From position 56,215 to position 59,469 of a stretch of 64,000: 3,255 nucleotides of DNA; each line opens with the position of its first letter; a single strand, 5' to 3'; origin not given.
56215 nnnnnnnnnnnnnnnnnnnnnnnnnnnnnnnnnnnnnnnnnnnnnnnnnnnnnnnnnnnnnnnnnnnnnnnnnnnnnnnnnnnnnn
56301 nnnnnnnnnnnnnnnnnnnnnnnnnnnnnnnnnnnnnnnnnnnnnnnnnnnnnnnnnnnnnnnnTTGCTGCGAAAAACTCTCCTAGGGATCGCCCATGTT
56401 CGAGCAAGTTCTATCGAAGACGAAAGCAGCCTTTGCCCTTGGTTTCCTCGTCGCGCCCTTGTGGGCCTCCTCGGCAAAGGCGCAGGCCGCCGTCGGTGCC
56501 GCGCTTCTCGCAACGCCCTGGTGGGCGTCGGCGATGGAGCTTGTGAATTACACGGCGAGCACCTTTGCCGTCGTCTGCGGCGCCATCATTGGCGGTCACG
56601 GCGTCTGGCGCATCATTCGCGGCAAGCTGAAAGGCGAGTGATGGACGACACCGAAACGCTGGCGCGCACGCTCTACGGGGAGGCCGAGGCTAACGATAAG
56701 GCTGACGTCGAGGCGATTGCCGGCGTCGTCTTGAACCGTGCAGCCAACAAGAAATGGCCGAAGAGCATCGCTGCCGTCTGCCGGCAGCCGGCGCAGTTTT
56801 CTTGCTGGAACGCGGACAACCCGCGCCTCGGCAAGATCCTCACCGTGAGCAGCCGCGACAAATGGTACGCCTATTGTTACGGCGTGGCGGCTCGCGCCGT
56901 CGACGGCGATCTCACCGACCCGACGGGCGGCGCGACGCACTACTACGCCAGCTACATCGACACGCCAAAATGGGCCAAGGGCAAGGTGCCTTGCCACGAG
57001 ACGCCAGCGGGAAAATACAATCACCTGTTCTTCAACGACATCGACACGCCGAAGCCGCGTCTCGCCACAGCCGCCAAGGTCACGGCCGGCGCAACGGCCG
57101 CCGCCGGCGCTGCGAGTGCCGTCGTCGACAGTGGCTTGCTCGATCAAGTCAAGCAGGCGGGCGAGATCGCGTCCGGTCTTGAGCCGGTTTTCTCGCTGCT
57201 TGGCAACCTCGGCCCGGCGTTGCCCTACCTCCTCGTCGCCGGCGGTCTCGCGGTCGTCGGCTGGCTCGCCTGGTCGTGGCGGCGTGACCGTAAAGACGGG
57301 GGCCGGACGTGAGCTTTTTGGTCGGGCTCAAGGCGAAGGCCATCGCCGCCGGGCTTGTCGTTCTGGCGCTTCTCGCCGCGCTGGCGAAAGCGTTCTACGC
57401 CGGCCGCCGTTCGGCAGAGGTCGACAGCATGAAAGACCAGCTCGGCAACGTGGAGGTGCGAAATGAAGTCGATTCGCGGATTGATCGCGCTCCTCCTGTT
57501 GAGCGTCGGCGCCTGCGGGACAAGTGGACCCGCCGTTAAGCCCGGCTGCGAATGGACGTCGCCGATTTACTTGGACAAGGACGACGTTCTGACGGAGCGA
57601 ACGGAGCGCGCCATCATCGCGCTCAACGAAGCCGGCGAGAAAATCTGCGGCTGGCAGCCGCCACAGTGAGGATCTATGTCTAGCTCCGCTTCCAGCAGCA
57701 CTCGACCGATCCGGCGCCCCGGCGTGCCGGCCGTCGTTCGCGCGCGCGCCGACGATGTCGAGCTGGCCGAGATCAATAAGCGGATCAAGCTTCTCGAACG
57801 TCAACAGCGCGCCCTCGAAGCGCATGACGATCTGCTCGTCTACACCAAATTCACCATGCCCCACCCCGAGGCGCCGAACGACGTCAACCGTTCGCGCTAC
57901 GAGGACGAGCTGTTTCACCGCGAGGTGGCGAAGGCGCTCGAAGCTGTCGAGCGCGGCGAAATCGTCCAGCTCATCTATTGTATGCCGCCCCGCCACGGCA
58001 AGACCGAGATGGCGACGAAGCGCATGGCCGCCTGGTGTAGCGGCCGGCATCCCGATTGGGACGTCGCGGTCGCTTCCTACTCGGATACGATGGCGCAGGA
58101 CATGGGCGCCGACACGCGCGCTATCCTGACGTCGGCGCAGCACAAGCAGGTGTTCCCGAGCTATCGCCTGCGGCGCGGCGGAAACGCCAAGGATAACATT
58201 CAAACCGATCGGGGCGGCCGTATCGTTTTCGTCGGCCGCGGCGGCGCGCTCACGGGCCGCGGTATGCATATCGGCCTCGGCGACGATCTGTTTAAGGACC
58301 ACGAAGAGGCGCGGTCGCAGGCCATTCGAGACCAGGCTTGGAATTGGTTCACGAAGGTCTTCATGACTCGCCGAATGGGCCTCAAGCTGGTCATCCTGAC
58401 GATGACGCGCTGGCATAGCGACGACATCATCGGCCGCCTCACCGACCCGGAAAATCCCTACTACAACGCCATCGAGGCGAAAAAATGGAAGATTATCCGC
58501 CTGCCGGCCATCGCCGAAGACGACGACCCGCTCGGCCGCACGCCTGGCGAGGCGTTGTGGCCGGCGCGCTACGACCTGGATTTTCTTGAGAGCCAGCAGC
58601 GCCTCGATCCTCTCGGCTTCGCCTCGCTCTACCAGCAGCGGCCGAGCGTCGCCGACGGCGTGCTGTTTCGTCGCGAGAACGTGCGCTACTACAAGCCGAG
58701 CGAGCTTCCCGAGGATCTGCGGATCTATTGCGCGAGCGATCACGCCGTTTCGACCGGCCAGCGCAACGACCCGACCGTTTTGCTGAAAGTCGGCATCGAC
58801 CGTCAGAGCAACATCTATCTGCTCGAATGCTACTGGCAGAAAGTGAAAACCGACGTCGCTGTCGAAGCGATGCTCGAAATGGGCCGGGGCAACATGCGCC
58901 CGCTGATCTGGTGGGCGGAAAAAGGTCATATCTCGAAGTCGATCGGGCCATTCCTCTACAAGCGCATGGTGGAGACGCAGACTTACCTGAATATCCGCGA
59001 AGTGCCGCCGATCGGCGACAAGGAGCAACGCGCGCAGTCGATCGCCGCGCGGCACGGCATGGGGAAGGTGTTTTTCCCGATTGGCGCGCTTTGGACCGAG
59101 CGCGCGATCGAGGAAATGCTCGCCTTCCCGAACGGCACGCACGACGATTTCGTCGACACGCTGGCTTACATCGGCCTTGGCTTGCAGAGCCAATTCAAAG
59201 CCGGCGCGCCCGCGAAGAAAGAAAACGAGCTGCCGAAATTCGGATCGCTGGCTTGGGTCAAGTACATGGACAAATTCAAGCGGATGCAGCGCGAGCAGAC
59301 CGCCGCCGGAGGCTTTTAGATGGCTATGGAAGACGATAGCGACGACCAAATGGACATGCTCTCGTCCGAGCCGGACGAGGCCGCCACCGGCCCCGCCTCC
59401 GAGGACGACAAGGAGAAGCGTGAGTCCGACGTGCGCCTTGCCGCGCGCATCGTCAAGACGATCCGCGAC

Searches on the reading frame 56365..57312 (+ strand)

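Call 9: search_protein_families(library=pfam, proteins=[window:56365-57312:+], max_evalue=0.01)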
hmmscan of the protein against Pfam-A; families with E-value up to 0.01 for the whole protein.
window:56365-57312:+ (315 aa): 1 family
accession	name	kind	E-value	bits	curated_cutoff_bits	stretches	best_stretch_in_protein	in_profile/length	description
PF07486.17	Hydrolase_2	-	4.1e-17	63.1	27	1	116-207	8-86/100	Cell Wall Hydrolase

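Call 24: search_protein_families(library=phrogs, proteins=[window:56365-57312:+], max_evalue=0.01)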
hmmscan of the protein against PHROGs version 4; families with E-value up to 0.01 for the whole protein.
window:56365-57312:+ (315 aa): 5 families
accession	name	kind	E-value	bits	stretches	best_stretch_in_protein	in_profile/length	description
phrog_938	-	lysis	1.7e-16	59.5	1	80-238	37-185/2185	endolysin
phrog_15649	-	lysis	1.9e-14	53.6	1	93-196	228-331/1079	endolysin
phrog_30550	-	unknown function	1.5e-08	35.6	1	90-160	83-156/220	-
phrog_14642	-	lysis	5.7e-08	33.5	1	93-147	100-154/215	endolysin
phrog_12490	-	lysis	0.006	16.1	1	94-145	638-692/870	endolysin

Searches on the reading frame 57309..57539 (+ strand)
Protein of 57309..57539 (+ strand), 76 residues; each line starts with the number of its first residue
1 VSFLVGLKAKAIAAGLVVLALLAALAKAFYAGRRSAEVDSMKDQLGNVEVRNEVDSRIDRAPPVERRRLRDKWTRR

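Call 24: search_protein_families(library=phrogs, proteins=[window:57309-57539:+], max_evalue=0.01)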
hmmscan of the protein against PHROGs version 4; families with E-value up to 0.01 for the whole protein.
window:57309-57539:+ (76 aa): 1 family
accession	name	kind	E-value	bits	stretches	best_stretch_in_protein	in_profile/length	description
phrog_1026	-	lysis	1.2e-07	32.8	1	4-76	4-84/85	Rz-like spanin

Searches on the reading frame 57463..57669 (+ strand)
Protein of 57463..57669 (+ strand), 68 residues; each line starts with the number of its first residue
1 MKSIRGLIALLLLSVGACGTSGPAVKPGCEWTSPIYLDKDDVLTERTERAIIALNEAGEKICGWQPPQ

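Call 24: search_protein_families(library=phrogs, proteins=[window:57463-57669:+], max_evalue=0.01)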
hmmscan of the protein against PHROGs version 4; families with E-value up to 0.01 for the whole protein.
window:57463-57669:+ (68 aa): 1 family
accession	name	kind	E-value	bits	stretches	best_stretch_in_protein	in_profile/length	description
phrog_1275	-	lysis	5.8e-17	62.3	1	7-67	10-74/81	Rz-like spanin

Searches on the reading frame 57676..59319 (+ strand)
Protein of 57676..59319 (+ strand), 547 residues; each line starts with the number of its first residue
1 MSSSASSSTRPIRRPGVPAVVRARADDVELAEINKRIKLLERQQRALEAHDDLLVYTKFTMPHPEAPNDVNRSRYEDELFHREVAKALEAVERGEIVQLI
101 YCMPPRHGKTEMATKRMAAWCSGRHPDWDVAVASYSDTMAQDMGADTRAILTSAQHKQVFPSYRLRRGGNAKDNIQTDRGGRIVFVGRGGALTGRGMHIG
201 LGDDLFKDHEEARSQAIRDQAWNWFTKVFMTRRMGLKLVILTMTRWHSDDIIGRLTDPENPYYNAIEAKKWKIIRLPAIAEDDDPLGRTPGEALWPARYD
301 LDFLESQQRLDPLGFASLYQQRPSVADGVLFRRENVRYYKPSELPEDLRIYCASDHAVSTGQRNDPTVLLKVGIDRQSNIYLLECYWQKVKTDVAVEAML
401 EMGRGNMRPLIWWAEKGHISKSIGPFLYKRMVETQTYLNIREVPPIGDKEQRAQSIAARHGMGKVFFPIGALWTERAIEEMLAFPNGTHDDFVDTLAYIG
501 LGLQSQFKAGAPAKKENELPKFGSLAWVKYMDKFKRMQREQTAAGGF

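Call 22: search_protein_families(library=pfam, proteins=[window:57676-59319:+], max_evalue=0.001)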
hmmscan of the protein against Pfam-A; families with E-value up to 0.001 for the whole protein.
window:57676-59319:+ (547 aa): 1 family
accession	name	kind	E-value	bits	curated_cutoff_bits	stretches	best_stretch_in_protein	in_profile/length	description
PF03237.21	Terminase_6N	-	1.6e-14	54.5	22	1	101-295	2-180/215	Terminase large subunit, T4likevirus-type, N-terminal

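Call 38: find_related_loci(query=window:57676-59316:+, collection=viral_contigs, flank=8000)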
Query window:57676-59316:+ (547 aa) in viral_contigs; peptide patterns used: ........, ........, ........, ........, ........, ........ (x = any residue, [..] = any of these).
180 stretches matched a pattern; 176 encode a relative of the query (tblastn E <= 1e-3); the best 80 are kept; 80 distinct loci.
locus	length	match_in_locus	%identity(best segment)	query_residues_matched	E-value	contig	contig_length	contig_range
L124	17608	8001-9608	72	21-547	0e+0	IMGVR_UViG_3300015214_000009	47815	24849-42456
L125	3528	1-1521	75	40-547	0e+0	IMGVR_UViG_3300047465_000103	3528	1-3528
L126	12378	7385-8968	72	18-547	0e+0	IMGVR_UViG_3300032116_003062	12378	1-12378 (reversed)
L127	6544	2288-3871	72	18-547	0e+0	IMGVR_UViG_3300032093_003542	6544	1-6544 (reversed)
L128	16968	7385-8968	72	18-547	0e+0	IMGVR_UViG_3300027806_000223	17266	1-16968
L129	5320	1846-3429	71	18-547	0e+0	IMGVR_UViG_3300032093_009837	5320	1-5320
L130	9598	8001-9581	70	23-547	0e+0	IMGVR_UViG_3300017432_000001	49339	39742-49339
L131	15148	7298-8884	70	17-547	0e+0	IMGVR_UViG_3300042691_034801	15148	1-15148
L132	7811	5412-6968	72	31-547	0e+0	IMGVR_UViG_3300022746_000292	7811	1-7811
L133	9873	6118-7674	72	31-547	0e+0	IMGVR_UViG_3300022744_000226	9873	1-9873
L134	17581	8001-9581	69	28-547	0e+0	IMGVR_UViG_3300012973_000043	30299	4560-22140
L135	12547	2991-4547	71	31-547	0e+0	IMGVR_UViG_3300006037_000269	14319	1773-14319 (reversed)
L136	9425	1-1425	75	75-547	0e+0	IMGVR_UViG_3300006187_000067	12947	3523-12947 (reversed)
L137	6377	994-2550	69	27-545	0e+0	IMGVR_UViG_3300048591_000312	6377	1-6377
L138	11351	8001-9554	70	29-547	0e+0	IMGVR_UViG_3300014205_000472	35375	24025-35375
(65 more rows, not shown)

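Call 39: find_related_loci(query=window:57676-59316:+, collection=metagenome_contigs, flank=8000)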
Query window:57676-59316:+ (547 aa) in metagenome_contigs; peptide patterns used: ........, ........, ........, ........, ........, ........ (x = any residue, [..] = any of these).
319 stretches matched a pattern; 156 encode a relative of the query (tblastn E <= 1e-3); the best 80 are kept; 80 distinct loci.
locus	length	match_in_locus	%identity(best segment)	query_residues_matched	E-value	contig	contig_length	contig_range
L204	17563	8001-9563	74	29-547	0e+0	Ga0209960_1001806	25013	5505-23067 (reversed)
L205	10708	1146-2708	74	29-547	0e+0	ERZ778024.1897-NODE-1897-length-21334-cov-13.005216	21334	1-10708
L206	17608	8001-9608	72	21-547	0e+0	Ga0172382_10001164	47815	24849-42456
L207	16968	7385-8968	72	18-547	0e+0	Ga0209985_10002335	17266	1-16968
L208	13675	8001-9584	72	18-547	0e+0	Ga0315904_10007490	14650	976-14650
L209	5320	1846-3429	71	18-547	0e+0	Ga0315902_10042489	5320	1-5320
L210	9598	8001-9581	70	23-547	0e+0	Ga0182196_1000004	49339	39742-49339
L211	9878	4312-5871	70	29-547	0e+0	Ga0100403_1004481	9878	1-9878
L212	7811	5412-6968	72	31-547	0e+0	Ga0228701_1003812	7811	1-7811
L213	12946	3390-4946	71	31-547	0e+0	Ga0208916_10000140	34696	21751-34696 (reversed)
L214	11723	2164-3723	69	33-547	0e+0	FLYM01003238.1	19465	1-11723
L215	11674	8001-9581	69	22-547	0e+0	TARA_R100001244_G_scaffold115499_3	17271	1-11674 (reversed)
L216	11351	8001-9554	70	29-547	0e+0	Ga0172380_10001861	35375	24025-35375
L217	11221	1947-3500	68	23-536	0e+0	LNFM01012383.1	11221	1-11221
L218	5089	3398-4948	69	32-547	0e+0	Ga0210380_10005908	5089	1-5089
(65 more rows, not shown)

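Call 55: search_dna_similar(query=window:57676-59316:+, collection=phages, mode=protein, max_rows=25)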
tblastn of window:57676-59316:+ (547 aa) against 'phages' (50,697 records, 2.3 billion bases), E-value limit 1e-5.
Records with a match: 1829; places in all: 1830; records where one place covers at least 80% of the query: 135.
Best place of each record, by identity: 60-80% 1; <60% 1828.
By first word of the organism name: Mycobacterium 476; Microbacterium 273; Gordonia 183; Escherichia 102; Acinetobacter 51; Bacteriophage 49; Klebsiella 46; Brucella 41; Lactococcus 40; Helicobacter 38; and 89 more.
By host as written in the record: Mycobacterium smegmatis mc2 155 335; Gordonia terrae 3612 145; Microbacterium foliorum NRRL B-24224 SEA 111; Microbacterium foliorum NRRL B-24224 104; - 87; Mycobacterium smegmatis mc#155 80; Escherichia coli 43; Helicobacter pylori 29; and 350 more.
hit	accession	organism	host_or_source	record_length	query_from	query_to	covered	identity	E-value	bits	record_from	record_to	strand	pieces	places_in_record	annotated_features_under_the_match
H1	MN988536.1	Rhizobium phage RHph_N65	Rhizobium phaseoli INC1-2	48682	31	547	95%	64.3%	0e+0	676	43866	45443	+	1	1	terminase large subunit protein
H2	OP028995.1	Microcystis phage Mae-Yong1326-1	Microcystis aeruginosa FACHB-1326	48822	38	547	93%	44.6%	4e-125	410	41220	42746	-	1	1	terminase large subunit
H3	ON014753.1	Pseudanabaena phage Pam1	Pseudanabaena sp.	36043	41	517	87%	37.0%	1e-76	269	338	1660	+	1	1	terminase large subunit | terminase small subunit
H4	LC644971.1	Acetobacter phage phiAO1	Acetobacter orleanensis NBRC 3170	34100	45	497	83%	35.7%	3e-60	221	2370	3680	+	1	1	phage Terminase protein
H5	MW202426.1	Caudoviricetes sp.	Manatee Spring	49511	46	522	87%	32.4%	5e-56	209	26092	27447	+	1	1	terminase large subunit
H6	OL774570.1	Aeromonas phage phiA008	Aeromonas sp.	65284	72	510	80%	33.9%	7e-61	223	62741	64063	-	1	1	hypothetical protein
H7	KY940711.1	Bradyrhizobium phage BDU-MI-1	Bradyrhizobium diazoefficiens USDA110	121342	56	494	80%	33.6%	1e-46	181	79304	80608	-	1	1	terminase large subunit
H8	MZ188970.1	Phage CBW1004C-Prop1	-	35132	81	518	80%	33.6%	5e-60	221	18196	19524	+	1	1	terminase large subunit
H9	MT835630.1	Bacteriophage sp.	human fecal samples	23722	35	498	85%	30.8%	9e-53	199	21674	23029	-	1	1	record has no annotation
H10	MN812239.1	Flavobacterium phage vB_FspS_tant8-1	Flavobacterium sp. LMO8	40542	36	498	85%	30.4%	1e-47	184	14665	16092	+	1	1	terminase large subunit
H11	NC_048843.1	Flavobacterium phage vB_FspS_tant8-1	Flavobacterium sp. LMO8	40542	36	498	85%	30.4%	1e-47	184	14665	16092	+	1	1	terminase large subunit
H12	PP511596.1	Dulem virus 38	Varecia variegata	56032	35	509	87%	29.1%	1e-42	169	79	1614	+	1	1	terminase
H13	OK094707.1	Pseudomonas phage YMC17/07/R4900a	Pseudomonas aeruginosa YMC17/07/R4900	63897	73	500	78%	32.2%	1e-48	187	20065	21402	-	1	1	putative terminase large subunit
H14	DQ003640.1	Listeria phage B054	Listeria monocytogenes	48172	70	497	78%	32.0%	1e-41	166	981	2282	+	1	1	terL: TerL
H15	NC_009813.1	Listeria phage B054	Listeria monocytogenes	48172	70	497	78%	32.0%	1e-41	166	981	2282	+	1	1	terL: terminase large subunit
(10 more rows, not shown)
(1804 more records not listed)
